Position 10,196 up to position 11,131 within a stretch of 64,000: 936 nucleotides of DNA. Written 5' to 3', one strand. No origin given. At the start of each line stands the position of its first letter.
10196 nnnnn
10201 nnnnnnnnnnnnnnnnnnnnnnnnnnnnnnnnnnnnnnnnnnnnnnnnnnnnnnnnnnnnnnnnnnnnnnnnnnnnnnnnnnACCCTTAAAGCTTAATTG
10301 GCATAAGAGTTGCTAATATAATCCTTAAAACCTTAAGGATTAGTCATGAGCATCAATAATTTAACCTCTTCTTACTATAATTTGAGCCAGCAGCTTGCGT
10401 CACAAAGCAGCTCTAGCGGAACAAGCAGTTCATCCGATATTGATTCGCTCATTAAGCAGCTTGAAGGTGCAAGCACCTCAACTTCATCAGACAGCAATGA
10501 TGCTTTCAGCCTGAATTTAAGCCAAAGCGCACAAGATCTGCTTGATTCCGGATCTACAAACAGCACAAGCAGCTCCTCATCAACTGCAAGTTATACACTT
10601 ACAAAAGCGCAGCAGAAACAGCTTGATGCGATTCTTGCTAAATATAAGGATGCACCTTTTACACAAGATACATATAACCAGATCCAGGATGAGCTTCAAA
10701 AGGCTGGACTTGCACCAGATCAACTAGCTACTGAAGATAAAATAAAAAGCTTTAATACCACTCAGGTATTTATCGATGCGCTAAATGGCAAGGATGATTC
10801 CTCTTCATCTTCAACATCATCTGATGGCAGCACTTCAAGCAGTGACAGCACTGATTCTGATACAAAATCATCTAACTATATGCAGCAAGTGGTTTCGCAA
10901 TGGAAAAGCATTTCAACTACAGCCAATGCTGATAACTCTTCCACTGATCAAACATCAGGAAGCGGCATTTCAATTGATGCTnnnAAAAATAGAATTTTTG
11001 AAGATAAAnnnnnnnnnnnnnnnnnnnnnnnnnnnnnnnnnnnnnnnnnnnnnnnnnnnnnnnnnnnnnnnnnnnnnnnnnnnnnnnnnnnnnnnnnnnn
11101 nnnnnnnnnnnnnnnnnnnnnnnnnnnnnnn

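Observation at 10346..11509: Convergent pair of paralogous hyper-Ser/Thr/Asp proteins with flagellin-like N-termini and no signal peptide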

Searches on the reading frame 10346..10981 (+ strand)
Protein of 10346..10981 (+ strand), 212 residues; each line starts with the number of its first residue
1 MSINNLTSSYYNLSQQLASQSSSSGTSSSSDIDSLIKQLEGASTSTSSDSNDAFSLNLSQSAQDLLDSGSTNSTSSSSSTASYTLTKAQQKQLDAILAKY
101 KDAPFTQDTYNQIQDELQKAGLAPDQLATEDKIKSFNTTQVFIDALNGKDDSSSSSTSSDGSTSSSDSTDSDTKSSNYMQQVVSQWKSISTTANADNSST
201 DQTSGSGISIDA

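Call 4: search_protein_families(library=pfam, proteins=[window:10346-10981:+], max_evalue=10)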
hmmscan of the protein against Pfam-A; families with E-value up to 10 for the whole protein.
window:10346-10981:+ (212 aa): 3 families
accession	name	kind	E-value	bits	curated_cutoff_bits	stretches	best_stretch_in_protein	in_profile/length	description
PF08463.15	EcoEI_R_C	-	0.0044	17.6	24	1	88-134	13-59/163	EcoEI R protein C-terminal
PF15763.10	DUF4692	-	0.027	15.4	27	1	128-196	58-126/167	Regulator of human erythroid cell expansion (RHEX)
PF03979.19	Sigma70_r1_1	-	0.25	11.7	22.5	1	89-160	3-69/81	Sigma-70 factor, region 1.1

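Call 5: search_protein_families(library=ncbifam, proteins=[window:10346-10981:+], max_evalue=10)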
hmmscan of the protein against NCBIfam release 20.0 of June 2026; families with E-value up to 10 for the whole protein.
window:10346-10981:+ (212 aa): 1 family
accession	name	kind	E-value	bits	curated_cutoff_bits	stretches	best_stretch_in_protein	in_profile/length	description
TIGR02574.1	stabl_TIGR02574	hypoth_equivalog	0.068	13.2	31.9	1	80-119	25-64/65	putative addiction module component, TIGR02574 family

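Call 8: find_homologous_proteins(query=window:10346-10981:+, max_evalue=0.01)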
Query window:10346-10981:+ (212 aa): 7 proteins with E <= 0.01 among 8000 candidates.
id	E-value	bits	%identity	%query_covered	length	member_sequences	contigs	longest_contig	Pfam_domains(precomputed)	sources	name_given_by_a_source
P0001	2.8e-112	391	100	100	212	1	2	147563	-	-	-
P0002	6.6e-36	142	53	86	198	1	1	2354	-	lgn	-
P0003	5.8e-28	116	43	63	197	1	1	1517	-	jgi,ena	-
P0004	7.6e-28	116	42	64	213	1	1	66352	-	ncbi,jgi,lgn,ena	jgi:hypothetical protein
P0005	1.5e-27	115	47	67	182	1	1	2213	-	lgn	-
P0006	6.3e-26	110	48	55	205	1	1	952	-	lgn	-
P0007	3.8e-23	101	37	89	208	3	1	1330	-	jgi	jgi:hypothetical protein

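Call 11: find_encoding_contigs(protein=P0004, flank=6000, max_places=4)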
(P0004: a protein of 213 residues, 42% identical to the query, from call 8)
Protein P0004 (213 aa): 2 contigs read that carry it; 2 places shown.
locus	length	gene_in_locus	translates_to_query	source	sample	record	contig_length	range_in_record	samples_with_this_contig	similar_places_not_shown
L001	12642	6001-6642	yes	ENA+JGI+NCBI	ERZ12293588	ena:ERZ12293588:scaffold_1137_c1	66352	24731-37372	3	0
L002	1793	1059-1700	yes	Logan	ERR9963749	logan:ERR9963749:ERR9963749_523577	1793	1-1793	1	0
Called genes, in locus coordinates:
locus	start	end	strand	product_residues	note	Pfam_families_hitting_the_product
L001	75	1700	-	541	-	-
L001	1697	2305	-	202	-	PF13489:Methyltransf_23, PF13847:Methyltransf_31 (weak), PF08241:Methyltransf_11, PF08242:Methyltransf_12, PF13649:Methyltransf_25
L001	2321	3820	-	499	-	-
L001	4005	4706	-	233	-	-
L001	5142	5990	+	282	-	-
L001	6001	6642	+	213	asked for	-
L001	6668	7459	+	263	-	PF11380:Stealth_CR2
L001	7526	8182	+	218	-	-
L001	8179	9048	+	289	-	PF01738:DLH (weak), PF10503:Esterase_PHB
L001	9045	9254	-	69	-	-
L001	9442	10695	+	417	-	PF14269:Arylsulfotran_2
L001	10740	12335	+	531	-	PF00884:Sulfatase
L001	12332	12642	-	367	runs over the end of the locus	PF01757:Acyl_transf_3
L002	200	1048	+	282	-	-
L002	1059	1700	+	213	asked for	-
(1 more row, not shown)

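Call 12: find_encoding_contigs(protein=P0001, flank=3000, max_places=4)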
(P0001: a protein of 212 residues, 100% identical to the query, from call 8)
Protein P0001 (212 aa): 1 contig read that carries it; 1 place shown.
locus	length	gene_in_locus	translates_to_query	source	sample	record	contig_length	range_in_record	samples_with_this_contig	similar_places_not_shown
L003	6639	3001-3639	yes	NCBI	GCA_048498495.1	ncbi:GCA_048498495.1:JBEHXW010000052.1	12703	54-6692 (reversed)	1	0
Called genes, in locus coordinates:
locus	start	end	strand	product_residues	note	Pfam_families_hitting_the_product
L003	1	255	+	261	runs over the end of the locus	-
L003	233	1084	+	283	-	PF03524:CagX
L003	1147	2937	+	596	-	PF02776:TPP_enzyme_N, PF00205:TPP_enzyme_M, PF02775:TPP_enzyme_C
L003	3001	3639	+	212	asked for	-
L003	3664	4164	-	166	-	-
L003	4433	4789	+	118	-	-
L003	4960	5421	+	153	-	PF02381:MraZ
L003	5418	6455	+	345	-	PF01795:Methyltransf_5, PF01728:FtsJ (faint)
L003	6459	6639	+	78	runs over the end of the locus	?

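Call 20: find_related_loci(query=A1, collection=genome_contigs, flank=6000)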
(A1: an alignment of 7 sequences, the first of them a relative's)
Query A1 (212 aa) in genome_contigs; peptide patterns used: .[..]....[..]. (x = any residue, [..] = any of these).
35 stretches matched a pattern; 6 encode a relative of the query (tblastn E <= 1e-3); 6 distinct loci.
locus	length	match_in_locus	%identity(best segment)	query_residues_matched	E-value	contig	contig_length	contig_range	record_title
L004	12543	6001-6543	41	1-195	2e-39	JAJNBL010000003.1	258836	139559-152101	MAG: Rickettsiales bacterium isolate C_No_T20_B_bin.125 scaffold_44, whole genome shotgun sequence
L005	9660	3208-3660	46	39-193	1e-36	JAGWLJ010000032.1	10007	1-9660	MAG: Pseudomonadota bacterium isolate REEB182 contig-150_8846, whole genome shotgun sequence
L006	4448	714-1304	41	2-207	2e-36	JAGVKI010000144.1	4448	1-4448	MAG: Alphaproteobacteria bacterium isolate SW_32 c_000000154403, whole genome shotgun sequence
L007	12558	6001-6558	41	2-193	1e-35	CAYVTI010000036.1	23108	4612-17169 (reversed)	MAG TPA_asm: uncultured Rickettsiales bacterium isolate SRP272529_co2_239 genome assembly, contig: NODE_3529_length_2310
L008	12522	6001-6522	40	10-190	5e-27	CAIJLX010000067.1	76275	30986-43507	MAG: uncultured Alphaproteobacteria bacterium isolate Loclat_bin-19178 genome assembly, contig: bin-19178:067/111, whole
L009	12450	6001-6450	35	51-207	2e-23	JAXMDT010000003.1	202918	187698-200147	MAG: Rickettsiales bacterium isolate STL-PRO43 C3.18.fa-3, whole genome shotgun sequence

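Call 23: search_protein_representatives(alignment_id=A1)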
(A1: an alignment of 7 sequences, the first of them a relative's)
Query: 7 sequences, 202 profile positions. Proteins with E-value up to 0.001 (for the whole library): 230; up to 1e-10: 194; up to 1e-30: 127. The best 150 are listed.
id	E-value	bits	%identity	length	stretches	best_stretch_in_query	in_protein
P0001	1.9e-75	269.5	-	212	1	3-201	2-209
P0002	1.4e-73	263.3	-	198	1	1-200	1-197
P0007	9.4e-73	260.6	-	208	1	1-201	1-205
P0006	8.8e-71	254.2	-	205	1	1-196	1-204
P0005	2.8e-70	252.6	-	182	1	1-193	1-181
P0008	1.4e-57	211.1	-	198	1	1-193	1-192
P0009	1.4e-57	211.1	-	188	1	1-190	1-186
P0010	5.3e-56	206.0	-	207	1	1-201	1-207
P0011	6.1e-55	202.5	-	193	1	1-190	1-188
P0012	6.6e-55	202.4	-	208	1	1-199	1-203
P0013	1.3e-54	201.5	-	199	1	5-192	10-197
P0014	2.0e-54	200.8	-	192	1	1-190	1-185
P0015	8.3e-54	198.8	-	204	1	1-195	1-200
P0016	1.7e-53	197.7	-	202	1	1-199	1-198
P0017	1.9e-53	197.6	-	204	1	1-198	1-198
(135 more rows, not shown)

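Call 24: predict_structure(alignment_id=A1)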
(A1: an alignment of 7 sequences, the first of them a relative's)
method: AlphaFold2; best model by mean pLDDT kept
length: 212 residues; sequences in the alignment: 7
mean_pLDDT: 45.6   pTM: 0.26
mean pLDDT of the five models: 45.6, 42.9, 42.7, 39.6, 39.0
residues with pLDDT >= 90: 0; 70-90: 17; 50-70: 32; < 50: 163
segments of 3 or more residues with pLDDT < 50: 1-58, 61-83, 125-176, 185-212
pLDDT, mean of each block of 10 residues (from residue 1): 36 39 37 45 36 44 46 33 55 71 68 71 50 42 46 38 36 47 49 33 38 37
secondary structure, 60 per line:
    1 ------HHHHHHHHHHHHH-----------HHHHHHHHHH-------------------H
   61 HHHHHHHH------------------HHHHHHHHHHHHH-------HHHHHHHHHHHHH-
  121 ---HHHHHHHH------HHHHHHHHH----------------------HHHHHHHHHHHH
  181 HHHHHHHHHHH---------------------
elements in order: H7-19 H31-40 H60-68 H87-99 H107-119 H124-131 H138-146 H169-191

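Call 34: search_solved_structures(query=A4, max_evalue=10, show_alignments=3)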
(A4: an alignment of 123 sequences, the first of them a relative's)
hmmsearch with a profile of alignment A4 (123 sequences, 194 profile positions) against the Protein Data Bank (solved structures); distinct sequences matched with E-value up to 10: 0.

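Call 36: find_related_loci(query=A5, collection=metagenome_contigs, flank=5000)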
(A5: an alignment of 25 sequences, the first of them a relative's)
Query A5 (212 aa) in metagenome_contigs; peptide patterns used: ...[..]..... (x = any residue, [..] = any of these).
45 stretches matched a pattern; 19 encode a relative of the query (tblastn E <= 1e-3); 19 distinct loci.
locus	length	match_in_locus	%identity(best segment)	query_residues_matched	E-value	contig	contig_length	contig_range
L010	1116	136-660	44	8-192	2e-39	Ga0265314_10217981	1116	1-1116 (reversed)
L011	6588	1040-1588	43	2-193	2e-37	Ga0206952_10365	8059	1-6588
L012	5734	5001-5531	45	2-191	5e-37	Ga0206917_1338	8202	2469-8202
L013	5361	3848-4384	49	8-190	4e-37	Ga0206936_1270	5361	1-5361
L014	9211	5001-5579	39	8-211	1e-34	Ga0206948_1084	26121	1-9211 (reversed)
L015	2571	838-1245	48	51-193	2e-34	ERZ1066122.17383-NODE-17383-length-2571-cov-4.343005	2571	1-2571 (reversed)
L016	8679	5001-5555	41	2-200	1e-32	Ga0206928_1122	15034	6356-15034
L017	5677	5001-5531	41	2-190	4e-32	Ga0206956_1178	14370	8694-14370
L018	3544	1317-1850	44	8-192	2e-31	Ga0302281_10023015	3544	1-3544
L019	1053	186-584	47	54-190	2e-32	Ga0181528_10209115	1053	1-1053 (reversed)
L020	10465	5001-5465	40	42-196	1e-30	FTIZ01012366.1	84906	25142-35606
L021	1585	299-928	35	3-189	2e-30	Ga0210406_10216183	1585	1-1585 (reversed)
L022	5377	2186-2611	42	52-194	6e-30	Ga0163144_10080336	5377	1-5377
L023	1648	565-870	50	89-196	2e-29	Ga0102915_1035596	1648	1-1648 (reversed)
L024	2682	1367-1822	35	39-195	1e-24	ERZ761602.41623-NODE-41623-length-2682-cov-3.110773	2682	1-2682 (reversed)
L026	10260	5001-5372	40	53-187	7e-24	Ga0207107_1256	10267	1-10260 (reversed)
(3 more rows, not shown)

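Call 40: predict_structure(alignment_id=A4)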
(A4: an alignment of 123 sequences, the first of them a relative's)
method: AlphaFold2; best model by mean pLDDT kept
length: 212 residues; sequences in the alignment: 123
mean_pLDDT: 73.2   pTM: 0.60
mean pLDDT of the five models: 73.2, 73.1, 72.3, 71.7, 71.1
residues with pLDDT >= 90: 69; 70-90: 42; 50-70: 65; < 50: 36
segments of 3 or more residues with pLDDT < 50: 1-6, 24-29, 42-44, 49-55, 71-77
pLDDT, mean of each block of 10 residues (from residue 1): 52 76 50 56 49 53 59 53 93 97 95 97 94 86 83 54 61 92 95 76 66 75
secondary structure, 60 per line:
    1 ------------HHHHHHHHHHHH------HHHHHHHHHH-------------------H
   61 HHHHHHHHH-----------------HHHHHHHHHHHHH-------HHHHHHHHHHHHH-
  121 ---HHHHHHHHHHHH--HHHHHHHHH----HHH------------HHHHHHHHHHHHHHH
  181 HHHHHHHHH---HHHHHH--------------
elements in order: H13-24 H31-40 H60-69 H87-99 H107-119 H124-135 H138-146 H166-189 H193-198

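Call 42: search_protein_families(library=pfam, alignment_id=A5, max_evalue=1)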
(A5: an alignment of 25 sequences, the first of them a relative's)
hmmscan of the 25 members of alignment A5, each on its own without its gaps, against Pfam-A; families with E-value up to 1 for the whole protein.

A. member 1, P0001 (212 aa): 3 families
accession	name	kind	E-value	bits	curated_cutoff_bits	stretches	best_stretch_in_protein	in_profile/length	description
PF08463.15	EcoEI_R_C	-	0.0044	17.6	24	1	88-134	13-59/163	EcoEI R protein C-terminal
PF15763.10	DUF4692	-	0.027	15.4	27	1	128-196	58-126/167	Regulator of human erythroid cell expansion (RHEX)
PF03979.19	Sigma70_r1_1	-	0.25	11.7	22.5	1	89-160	3-69/81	Sigma-70 factor, region 1.1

B. families by the number of members that match (of 25 scanned): 20 families
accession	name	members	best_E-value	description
PF08463.15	EcoEI_R_C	6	0.0044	EcoEI R protein C-terminal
PF16751.10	RsdA_SigD_bd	2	0.011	Anti-sigma-D factor RsdA to sigma factor binding region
PF07261.16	DnaB_2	2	0.022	Replication initiation and membrane attachment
PF24881.1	DUF7739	2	0.061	Domain of unknown function (DUF7739)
PF12939.12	DUF3837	1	0.00073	Domain of unknown function (DUF3837)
PF16902.11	FokI_D3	1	0.02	FokI, D3 domain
PF15763.10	DUF4692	1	0.027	Regulator of human erythroid cell expansion (RHEX)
PF14064.11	HmuY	1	0.027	HmuY protein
PF12122.13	Rhomboid_N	1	0.032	Cytoplasmic N-terminal domain of rhomboid serine protease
PF03853.21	YjeF_N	1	0.053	YjeF-related protein N-terminus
PF00750.26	tRNA-synt_1d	1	0.057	tRNA synthetases class I (R), catalytic domain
PF06306.17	CgtA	1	0.092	Beta-1,4-N-acetylgalactosaminyltransferase (CgtA)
PF18026.6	Exog_C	1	0.11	Endo/exonuclease (EXOG) C-terminal domain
PF17107.11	SesA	1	0.13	N-terminal domain on NACHT_NTPase and P-loop NTPases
PF13331.11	DUF4093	1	0.14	Domain of unknown function (DUF4093)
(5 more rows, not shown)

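Call 46: fold_search(model_id=the predicted structure, library=pdb)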
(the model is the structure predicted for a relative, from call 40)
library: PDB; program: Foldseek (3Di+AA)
matches with E <= 10: 0; with E <= 0.001: 0
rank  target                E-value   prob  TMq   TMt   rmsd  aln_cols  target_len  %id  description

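Call 66: find_encoding_contigs(protein=P0007, flank=10000, max_places=3)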
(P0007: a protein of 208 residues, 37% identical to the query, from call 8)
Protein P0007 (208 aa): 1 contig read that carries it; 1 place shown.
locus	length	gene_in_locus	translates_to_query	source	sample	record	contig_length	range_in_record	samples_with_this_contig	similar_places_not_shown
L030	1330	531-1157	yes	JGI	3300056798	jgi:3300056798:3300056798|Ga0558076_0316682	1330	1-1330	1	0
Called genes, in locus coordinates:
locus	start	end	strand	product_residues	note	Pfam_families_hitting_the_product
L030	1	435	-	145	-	?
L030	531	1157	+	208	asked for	-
